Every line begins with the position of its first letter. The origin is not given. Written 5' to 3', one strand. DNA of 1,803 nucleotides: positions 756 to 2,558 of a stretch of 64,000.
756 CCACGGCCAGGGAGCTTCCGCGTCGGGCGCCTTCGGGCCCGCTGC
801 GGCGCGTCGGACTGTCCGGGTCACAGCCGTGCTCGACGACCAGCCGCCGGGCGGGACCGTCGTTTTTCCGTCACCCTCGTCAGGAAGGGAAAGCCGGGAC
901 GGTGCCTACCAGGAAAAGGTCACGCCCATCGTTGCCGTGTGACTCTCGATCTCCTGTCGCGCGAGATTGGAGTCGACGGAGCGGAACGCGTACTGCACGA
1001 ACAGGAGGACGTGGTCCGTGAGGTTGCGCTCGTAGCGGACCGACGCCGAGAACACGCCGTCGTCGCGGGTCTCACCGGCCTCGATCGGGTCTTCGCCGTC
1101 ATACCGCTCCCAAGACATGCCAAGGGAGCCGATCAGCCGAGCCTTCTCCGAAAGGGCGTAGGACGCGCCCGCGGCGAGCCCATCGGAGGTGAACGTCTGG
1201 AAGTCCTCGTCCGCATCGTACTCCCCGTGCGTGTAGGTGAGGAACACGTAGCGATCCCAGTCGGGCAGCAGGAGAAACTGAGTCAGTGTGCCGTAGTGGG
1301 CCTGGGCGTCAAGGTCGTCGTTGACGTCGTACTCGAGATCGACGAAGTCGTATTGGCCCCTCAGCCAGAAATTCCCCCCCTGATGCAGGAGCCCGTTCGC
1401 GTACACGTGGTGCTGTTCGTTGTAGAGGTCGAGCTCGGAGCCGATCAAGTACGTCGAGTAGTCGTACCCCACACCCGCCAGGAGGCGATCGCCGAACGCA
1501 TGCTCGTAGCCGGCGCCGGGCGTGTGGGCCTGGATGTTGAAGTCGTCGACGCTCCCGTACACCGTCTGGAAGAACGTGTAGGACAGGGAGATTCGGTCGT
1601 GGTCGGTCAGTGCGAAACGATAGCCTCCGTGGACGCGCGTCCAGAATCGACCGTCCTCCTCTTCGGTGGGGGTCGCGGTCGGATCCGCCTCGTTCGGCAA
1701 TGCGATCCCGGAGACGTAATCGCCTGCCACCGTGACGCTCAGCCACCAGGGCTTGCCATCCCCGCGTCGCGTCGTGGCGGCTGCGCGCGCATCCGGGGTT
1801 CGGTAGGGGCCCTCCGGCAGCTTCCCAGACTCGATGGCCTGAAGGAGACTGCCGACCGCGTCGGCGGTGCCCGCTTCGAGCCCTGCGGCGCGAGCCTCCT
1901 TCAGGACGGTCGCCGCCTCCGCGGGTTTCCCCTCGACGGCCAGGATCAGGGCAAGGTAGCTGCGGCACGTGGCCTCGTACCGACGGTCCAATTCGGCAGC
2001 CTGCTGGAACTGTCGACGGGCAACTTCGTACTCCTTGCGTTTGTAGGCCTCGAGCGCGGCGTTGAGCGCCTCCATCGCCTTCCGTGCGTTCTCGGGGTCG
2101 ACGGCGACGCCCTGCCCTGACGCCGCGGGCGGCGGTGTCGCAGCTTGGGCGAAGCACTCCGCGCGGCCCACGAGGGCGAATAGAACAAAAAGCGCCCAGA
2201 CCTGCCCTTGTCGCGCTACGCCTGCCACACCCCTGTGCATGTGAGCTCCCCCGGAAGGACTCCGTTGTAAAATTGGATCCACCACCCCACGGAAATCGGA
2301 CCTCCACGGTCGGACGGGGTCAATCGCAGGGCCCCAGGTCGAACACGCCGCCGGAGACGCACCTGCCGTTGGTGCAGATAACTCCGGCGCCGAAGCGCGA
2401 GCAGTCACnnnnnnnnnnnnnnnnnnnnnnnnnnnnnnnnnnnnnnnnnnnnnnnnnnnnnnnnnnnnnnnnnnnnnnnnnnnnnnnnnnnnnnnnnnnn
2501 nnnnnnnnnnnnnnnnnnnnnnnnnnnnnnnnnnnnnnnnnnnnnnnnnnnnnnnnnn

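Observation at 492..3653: Two secreted/outer-membrane genes carried between MITE-type terminal inverted repeats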

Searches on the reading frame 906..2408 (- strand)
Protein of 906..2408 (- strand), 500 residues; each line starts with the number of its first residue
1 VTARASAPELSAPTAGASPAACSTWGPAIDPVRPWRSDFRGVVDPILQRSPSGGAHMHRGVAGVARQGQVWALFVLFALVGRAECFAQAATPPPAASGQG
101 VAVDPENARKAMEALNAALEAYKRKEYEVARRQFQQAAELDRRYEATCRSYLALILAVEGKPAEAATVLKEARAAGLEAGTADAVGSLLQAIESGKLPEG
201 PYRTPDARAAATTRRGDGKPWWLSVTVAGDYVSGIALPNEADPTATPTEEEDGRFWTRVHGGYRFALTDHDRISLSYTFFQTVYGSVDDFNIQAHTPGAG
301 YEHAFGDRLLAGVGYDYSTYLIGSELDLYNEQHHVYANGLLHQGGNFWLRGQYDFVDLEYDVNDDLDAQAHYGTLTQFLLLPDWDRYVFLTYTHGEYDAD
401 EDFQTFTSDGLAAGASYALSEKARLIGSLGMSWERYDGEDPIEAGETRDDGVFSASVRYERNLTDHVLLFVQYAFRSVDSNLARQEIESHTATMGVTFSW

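Call 11: search_protein_families(library=pfam, proteins=[window:906-2408:-], max_evalue=0.01)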
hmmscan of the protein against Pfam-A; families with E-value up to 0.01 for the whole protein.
window:906-2408:- (500 aa): 3 families
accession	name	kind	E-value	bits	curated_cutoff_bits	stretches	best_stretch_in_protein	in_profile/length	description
PF09976.15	TPR_21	-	4.4e-05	23.7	25.5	1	110-191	75-158/193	Tetratricopeptide repeat-like domain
PF13505.12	OMP_b-brl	-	0.0016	19.1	28.7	0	355-497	30-172/175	Outer membrane protein beta-barrel domain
PF07719.23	TPR_2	-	0.0029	18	27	0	116-143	6-33/34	Tetratricopeptide repeat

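Call 17: find_homologous_proteins(query=window:909-2240:-)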
Query seq(444 aa) (444 aa): 1 proteins with E <= 0.001 among 8000 candidates.
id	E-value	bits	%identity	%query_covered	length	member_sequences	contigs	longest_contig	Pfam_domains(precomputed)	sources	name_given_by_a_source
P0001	0.0e+0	1011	100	100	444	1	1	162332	-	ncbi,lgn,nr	ncbi:MAG: hypothetical protein HYZ53_16580 [Planctomycetes bacterium]|nr:hypothetical protein [Planc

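Call 19: find_encoding_contigs(protein=P0001, flank=10000, max_places=6)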
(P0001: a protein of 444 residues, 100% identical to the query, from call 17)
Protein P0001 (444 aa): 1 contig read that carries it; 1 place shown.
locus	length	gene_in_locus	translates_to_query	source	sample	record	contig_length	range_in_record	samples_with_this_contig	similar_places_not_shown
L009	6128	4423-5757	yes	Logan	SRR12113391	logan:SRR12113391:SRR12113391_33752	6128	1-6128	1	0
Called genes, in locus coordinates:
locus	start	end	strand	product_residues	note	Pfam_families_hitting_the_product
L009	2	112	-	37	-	?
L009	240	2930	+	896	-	-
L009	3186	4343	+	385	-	PF27296:MJ1341_C (faint), PF22862:HalC8_like_N (faint)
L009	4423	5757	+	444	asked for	-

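Call 33: search_protein_families(library=pfam, proteins=[P0001], max_evalue=10)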
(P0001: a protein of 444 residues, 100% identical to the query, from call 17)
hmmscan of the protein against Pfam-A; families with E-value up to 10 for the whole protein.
P0001 (444 aa): 12 families
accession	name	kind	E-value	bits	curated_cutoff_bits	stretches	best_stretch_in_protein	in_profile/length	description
PF09976.15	TPR_21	-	5e-05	23.6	25.5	1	54-135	75-158/193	Tetratricopeptide repeat-like domain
PF13505.12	OMP_b-brl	-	0.001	19.7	28.7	2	295-441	26-172/175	Outer membrane protein beta-barrel domain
PF07719.23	TPR_2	-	0.0029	18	27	2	60-87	6-33/34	Tetratricopeptide repeat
PF13432.12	TPR_16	-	0.024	15.5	32.7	1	59-119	1-60/65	Tetratricopeptide repeat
PF13801.11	Metal_resist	-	0.058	14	29.2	1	16-122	6-102/125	Heavy-metal resistance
PF20423.3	AceK_regulatory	-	0.059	13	25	1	191-231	61-101/302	Isocitrate dehydrogenase kinase/phosphatase (AceK), regulatory domain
PF15015.11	NYD-SP12_N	-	0.15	10.9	29.2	1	27-95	144-212/564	Spermatogenesis-associated, N-terminal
PF01895.24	PhoU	-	0.24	12.2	23.5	1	52-100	5-53/89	PhoU domain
PF05168.19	HEPN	-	0.24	12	22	1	53-84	6-37/117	HEPN domain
PF13374.12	TPR_10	-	2.2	8.9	27.5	1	90-118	2-30/42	Tetratricopeptide repeat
PF13428.12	TPR_14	-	3.8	8.9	23.5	1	95-119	6-30/44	Tetratricopeptide repeat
PF07219.19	HemY_N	-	4.2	8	31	1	51-87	55-91/107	HemY protein N-terminus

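Call 34: search_protein_families(library=ncbifam, proteins=[P0001], max_evalue=1)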
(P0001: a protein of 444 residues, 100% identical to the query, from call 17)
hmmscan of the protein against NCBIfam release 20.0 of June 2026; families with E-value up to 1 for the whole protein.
P0001 (444 aa): 10 families
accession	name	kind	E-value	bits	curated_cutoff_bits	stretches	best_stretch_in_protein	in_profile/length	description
TIGR03016.1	pepcterm_hypo_1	hypoth_equivalog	8e-06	25.1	90.85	1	307-441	348-474/477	TIGR03016 family PEP-CTERM system-associated outer membrane protein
TIGR03014.2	EpsL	equivalog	0.00075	18.6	275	1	350-443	291-384/385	XrtB/PEP-CTERM-associated polysaccharide biosynthesis outer membrane protein EpsL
NF008332.0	PRK11115.1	equivalog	0.0012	18.4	342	1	40-101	119-181/239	phosphate signaling complex protein PhoU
NF006917.0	PRK09408.1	equivalog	0.022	14.6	176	1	335-422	67-158/171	outer membrane protein OmpX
NF008126.0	PRK10874.1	equivalog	0.026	13.7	607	1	38-101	14-78/401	cysteine desulfurase CsdA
TIGR02521.1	type_IV_pilW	equivalog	0.032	13.8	154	1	66-119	110-164/234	type IV pilus biogenesis/stability protein PilW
TIGR03392.1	FeS_syn_CsdA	equivalog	0.042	13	493.6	1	39-99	12-73/398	cysteine desulfurase CsdA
NF002804.0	PRK02946.1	equivalog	0.056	12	488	1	190-231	72-113/582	bifunctional isocitrate dehydrogenase kinase/phosphatase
TIGR00074.1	hypC_hupF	subfamily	0.068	13.1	48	0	406-434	37-65/80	HypC/HybG/HupF family hydrogenase formation chaperone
NF033920.0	C39_PA2778_fam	equivalog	0.18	11.2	150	1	54-118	189-252/255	PA2778 family cysteine peptidase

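Call 35: search_solved_structures(query=P0001, max_evalue=10)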
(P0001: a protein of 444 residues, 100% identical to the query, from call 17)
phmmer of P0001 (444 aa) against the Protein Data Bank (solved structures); distinct sequences matched with E-value up to 10: 10.
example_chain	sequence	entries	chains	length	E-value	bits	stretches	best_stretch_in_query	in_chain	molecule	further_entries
9k7u_A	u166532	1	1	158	0.0042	19.2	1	54-132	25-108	Heter-Zn2-HEHE-22A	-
2z2n_A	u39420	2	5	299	0.058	15.5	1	138-217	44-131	virginiamycin B lyase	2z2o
7kw7_E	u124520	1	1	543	0.1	14.7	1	35-87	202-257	Stress-induced-phosphoprotein 1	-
5fzr_A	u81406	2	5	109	0.19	13.8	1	43-116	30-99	DESIGNED TPR PROTEIN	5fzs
6vl6_A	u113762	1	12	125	0.22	13.6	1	46-137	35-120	T33_dn2A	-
5fzq_A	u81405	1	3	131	0.24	13.5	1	43-117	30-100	DESIGNED TPR PROTEIN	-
3kd7_A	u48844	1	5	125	0.35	12.9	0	46-87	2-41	CTPR390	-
6i5b_A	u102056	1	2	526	1.2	11.2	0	159-194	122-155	Uncharacterized protein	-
9qqu_A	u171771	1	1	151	1.6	10.7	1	49-88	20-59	Stress-induced-phosphoprotein 1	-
9e71_Bb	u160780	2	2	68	3.2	9.8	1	97-134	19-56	aS35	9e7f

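Call 41: search_protein_representatives(protein=P0001)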
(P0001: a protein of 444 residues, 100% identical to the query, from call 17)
Query: 444 residues. Proteins with E-value up to 0.001 (for the whole library): 195; up to 1e-10: 36; up to 1e-30: 3. The best 150 are listed.
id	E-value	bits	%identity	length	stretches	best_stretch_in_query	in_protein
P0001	0.0e+00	1010.5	100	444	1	1-444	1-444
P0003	1.8e-33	132.5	29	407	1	58-442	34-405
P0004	4.0e-33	131.4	28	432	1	63-444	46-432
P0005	1.7e-30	122.7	26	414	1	59-444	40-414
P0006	2.3e-26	109.1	32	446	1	162-441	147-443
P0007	1.1e-23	100.4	28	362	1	164-442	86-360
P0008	5.3e-23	98.0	31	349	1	155-442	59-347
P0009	7.8e-23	97.5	31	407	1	59-444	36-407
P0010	1.0e-22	97.1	26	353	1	160-443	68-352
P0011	4.9e-22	94.9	26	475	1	150-443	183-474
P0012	6.8e-22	94.4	24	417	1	62-444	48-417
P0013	5.2e-19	84.9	25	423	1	162-440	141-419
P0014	6.7e-19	84.5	25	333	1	162-442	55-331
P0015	3.5e-18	82.2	23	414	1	60-444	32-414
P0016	3.8e-17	78.7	28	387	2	193-442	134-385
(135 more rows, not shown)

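Call 42: predict_structure(protein=P0001)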
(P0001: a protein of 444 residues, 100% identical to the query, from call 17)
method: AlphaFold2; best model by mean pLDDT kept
length: 444 residues; sequences in the alignment: 1
mean_pLDDT: 39.6   pTM: 0.34
mean pLDDT of the five models: 39.6, 35.5, 33.8, 33.7, 33.2
residues with pLDDT >= 90: 2; 70-90: 46; 50-70: 44; < 50: 352
segments of 3 or more residues with pLDDT < 50: 1-46, 139-444
pLDDT, mean of each block of 10 residues (from residue 1): 29 40 38 34 49 71 70 82 72 69 76 80 58 55 34 32 32 27 31 32 30 27 29 26 23 24 27 29 34 35 34 34 35 35 33 31 30 29 28 26 28 31 41 37 35
secondary structure, 60 per line:
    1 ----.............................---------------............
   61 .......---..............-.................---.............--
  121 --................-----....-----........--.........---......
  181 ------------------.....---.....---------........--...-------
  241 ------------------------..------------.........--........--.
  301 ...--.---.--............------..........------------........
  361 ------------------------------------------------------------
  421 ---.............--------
elements in order: H5-33 H49-67 H71-84 H86-102 H106-118 H123-138 E144-147 E153-160 E163-171 E175-180 E199-203 E207-211 H221-228 E279-287 E290-297 E300-303 E313-324 E331-340 H353-360 H424-436

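Call 44: search_protein_families(library=pfam, alignment_id=A2, max_evalue=0.001)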
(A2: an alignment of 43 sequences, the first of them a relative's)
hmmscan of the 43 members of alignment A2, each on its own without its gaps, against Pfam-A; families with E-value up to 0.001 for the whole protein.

A. member 1, P0001 (444 aa): 1 family
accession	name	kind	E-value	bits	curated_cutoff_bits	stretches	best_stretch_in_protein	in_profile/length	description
PF09976.15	TPR_21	-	5e-05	23.6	25.5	1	54-135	75-158/193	Tetratricopeptide repeat-like domain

B. families by the number of members that match (of 43 scanned): 24 families
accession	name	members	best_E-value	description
PF10082.15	BBP2_2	14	4e-08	Putative beta-barrel porin 2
PF07719.23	TPR_2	12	3.6e-12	Tetratricopeptide repeat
PF13432.12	TPR_16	12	5.4e-12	Tetratricopeptide repeat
PF00515.34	TPR_1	9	4.8e-12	Tetratricopeptide repeat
PF14559.12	TPR_19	8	2.3e-16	Tetratricopeptide repeat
PF04575.19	SlipAM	8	1.8e-10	Surface lipoprotein assembly modifier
PF13428.12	TPR_14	6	1.6e-11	Tetratricopeptide repeat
PF11059.14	DUF2860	6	1.5e-07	Protein of unknown function (DUF2860)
PF13414.12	TPR_11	4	4.1e-09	TPR repeat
PF13174.12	TPR_6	4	1.1e-07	Tetratricopeptide repeat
PF13431.12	TPR_17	4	6.7e-07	Tetratricopeptide repeat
PF13371.12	TPR_9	4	1.4e-05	Tetratricopeptide repeat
PF13181.12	TPR_8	3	4e-13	Tetratricopeptide repeat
PF13176.12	TPR_7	3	2.7e-08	Tetratricopeptide repeat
PF13424.12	TPR_12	3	7.5e-07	Tetratricopeptide repeat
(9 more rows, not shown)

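Call 45: search_solved_structures(query=A2, max_evalue=1)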
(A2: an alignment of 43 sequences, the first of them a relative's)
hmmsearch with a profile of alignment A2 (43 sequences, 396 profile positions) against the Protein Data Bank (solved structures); distinct sequences matched with E-value up to 1: 77 (the best 60 are shown).
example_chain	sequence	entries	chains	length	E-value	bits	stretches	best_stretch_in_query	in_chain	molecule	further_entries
9qhb_A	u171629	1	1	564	7e-59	203.3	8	27-100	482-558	Engineered tetratricopeptide repeat protein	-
8bu0_A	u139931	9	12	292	5.4e-33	118.1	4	27-96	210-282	Consensus tetratricopeptide repeat protein | Crystal structure of an 8-repeat consensus TPR superhelix with Zinc. | Monomer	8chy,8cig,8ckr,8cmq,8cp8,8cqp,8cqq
9qhc_A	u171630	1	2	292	3.4e-31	112.2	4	27-93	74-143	Engineered tetratricopeptide repeat protein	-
8ch0_A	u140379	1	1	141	9.9e-17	64.5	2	26-94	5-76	Consensus tetratricopeptide repeat protein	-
2fo7_A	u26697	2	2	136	3e-16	62.9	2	30-94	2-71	SYNTHETIC CONSENSUS TPR PROTEIN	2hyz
1na0_A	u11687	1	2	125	3.5e-16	62.7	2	27-100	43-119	designed protein CTPR3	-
2wqh_A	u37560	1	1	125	4.4e-13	52.5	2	27-100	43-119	CTPR3Y3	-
5hrz_A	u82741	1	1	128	1.3e-11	47.7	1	7-101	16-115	TPR domain protein 1na0C3_3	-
3kd7_A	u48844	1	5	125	2.8e-11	46.6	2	26-94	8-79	CTPR390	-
9gzg_A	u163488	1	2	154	4.9e-11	45.8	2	27-100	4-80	Engineered CTPR protein with glutamic acids for conductivity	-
6vl6_A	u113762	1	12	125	6.5e-11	45.4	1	7-99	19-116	T33_dn2A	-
7obi_A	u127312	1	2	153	1e-10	44.8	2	31-95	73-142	CTPR-rv4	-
6v8e_A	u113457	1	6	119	1.6e-09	40.8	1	25-100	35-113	Designed protein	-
8ump_A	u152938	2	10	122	3.1e-09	39.8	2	14-94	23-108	T33-ml35-redesigned-TPR-domain-fold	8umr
1na3_A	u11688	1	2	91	5.6e-09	39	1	26-100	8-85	designed protein CTPR2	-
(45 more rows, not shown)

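Call 53: predict_structure(alignment_id=A2)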
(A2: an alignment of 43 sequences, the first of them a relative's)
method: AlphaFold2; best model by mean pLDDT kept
length: 444 residues; sequences in the alignment: 43
mean_pLDDT: 87.1   pTM: 0.65
mean pLDDT of the five models: 87.1, 84.9, 84.9, 84.7, 84.2
residues with pLDDT >= 90: 318; 70-90: 57; 50-70: 21; < 50: 48
segments of 3 or more residues with pLDDT < 50: 1-7, 25-44, 142-161
pLDDT, mean of each block of 10 residues (from residue 1): 44 65 52 44 67 95 92 97 95 94 89 93 76 75 44 38 87 96 79 95 97 95 97 94 97 96 92 96 96 98 93 98 92 98 97 98 96 98 95 98 97 98 96 98 97
secondary structure, 60 per line:
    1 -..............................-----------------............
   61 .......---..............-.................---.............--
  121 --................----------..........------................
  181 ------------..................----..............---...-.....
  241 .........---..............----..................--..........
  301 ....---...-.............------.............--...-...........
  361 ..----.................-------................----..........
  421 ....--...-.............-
elements in order: H2-31 H49-67 H71-84 H86-102 H106-118 H123-138 H149-158 E165-180 E193-210 E215-228 E236-249 E253-266 E271-288 E291-304 E312-324 E331-343 E350-362 E367-383 E391-406 E411-424 E431-443

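Call 60: fold_search(model_id=the predicted structure, library=pdb)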
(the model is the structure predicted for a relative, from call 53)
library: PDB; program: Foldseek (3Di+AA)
matches with E <= 10: 1064; with E <= 0.001: 418
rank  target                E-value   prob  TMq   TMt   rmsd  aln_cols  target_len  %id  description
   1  1uyn                  3.4e-11  1.00  0.26  0.37  17.7       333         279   10  Translocator domain of autotransporter NalP from Neisseria meningitidis (released 2004-03-18)
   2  2x9k                  1.4e-10  1.00  0.46  0.68   5.3       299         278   14  Structure of a E.coli porin (released 2011-01-26)
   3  3kvn_X                2.6e-10  1.00  0.30  0.22  15.9       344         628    9  Crystal structure of the full-length autotransporter EstA from Pseudomonas aeruginosa (released 2010-01-26)
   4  9b8a                  4.6e-10  1.00  0.38  0.31  15.7       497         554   12  Cryo-EM structure of E. coli cellulose synthase subunit C (released 2025-02-19)
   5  3kvn_A                4.6e-10  1.00  0.29  0.22  16.4       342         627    9  Crystal structure of the full-length autotransporter EstA from Pseudomonas aeruginosa (released 2010-01-26)
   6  4v3g_A                1.2e-09  1.00  0.40  0.50   6.7       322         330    9  Crystal structure of CymA from Klebsiella oxytoca (released 2015-06-03)
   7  2iwv_A                1.5e-09  1.00  0.49  0.74   4.6       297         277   13  Structure of the monomeric outer membrane porin OmpG in the open and closed conformation (released 2006-08-14)
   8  5mdq_A                1.5e-09  1.00  0.35  0.43  13.7       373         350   10  Crystal structure of outer membrane expressed Chitoporin VhChip from Vibrio harveyi (released 2017-12-20)
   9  2wvp                  1.6e-09  1.00  0.45  0.71   5.1       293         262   13  Synthetically modified OmpG (released 2010-07-14)
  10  4v3h_A                2.3e-09  1.00  0.44  0.59   6.8       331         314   10  Crystal structure of CymA from Klebsiella oxytoca (released 2015-06-03)
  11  3dwn_A                2.4e-09  1.00  0.37  0.39   9.7       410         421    9  Crystal structure of the long-chain fatty acid transporter FadL mutant A77E/S100R (released 2008-12-16)
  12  4d51                  2.5e-09  1.00  0.42  0.56   6.9       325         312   10  Crystal structure of CymA from Klebsiella oxytoca (released 2015-06-03)
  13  1uyo                  2.7e-09  1.00  0.27  0.39  21.1       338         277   11  Translocator domain of autotransporter NalP from Neisseria meningitidis (released 2004-03-19)
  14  5mdo_A                3.0e-09  1.00  0.35  0.43  11.0       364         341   10  Crystal structure of in vitro folded Chitoporin VhChip from Vibrio harveyi (crystal form I) (released 2017-12-20)
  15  4v3g_B                3.3e-09  1.00  0.45  0.60   6.2       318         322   10  Crystal structure of CymA from Klebsiella oxytoca (released 2015-06-03)
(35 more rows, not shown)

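Call 78: search_protein_families(library=phrogs, proteins=[P0001], max_evalue=0.01)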
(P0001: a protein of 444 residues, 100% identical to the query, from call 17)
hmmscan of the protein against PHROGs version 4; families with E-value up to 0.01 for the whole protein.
P0001 (444 aa): 0 families

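Call 84: find_encoding_contigs(protein=P0003, flank=6000, max_places=4)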
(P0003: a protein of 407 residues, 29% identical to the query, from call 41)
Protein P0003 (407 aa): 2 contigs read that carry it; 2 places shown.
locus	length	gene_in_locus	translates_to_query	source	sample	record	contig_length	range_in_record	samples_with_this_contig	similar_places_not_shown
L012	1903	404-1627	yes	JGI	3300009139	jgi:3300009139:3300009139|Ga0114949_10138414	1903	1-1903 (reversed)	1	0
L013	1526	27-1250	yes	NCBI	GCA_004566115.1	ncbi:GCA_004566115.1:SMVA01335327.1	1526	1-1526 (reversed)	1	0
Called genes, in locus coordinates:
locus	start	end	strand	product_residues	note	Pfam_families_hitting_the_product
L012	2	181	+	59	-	?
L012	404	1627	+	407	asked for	PF07719:TPR_2 (faint), PF13432:TPR_16, PF10082:BBP2_2 (weak)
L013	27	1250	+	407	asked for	PF07719:TPR_2 (faint), PF13432:TPR_16, PF10082:BBP2_2 (weak)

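Call 86: find_encoding_contigs(protein=P0004, flank=6000, max_places=4)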
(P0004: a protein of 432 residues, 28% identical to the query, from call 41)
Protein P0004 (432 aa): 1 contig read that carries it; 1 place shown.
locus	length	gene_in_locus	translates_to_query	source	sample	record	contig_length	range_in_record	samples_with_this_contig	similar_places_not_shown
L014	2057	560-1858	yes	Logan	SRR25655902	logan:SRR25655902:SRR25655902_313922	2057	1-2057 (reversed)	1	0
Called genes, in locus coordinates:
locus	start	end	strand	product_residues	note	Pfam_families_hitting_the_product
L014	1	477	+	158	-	?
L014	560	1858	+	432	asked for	-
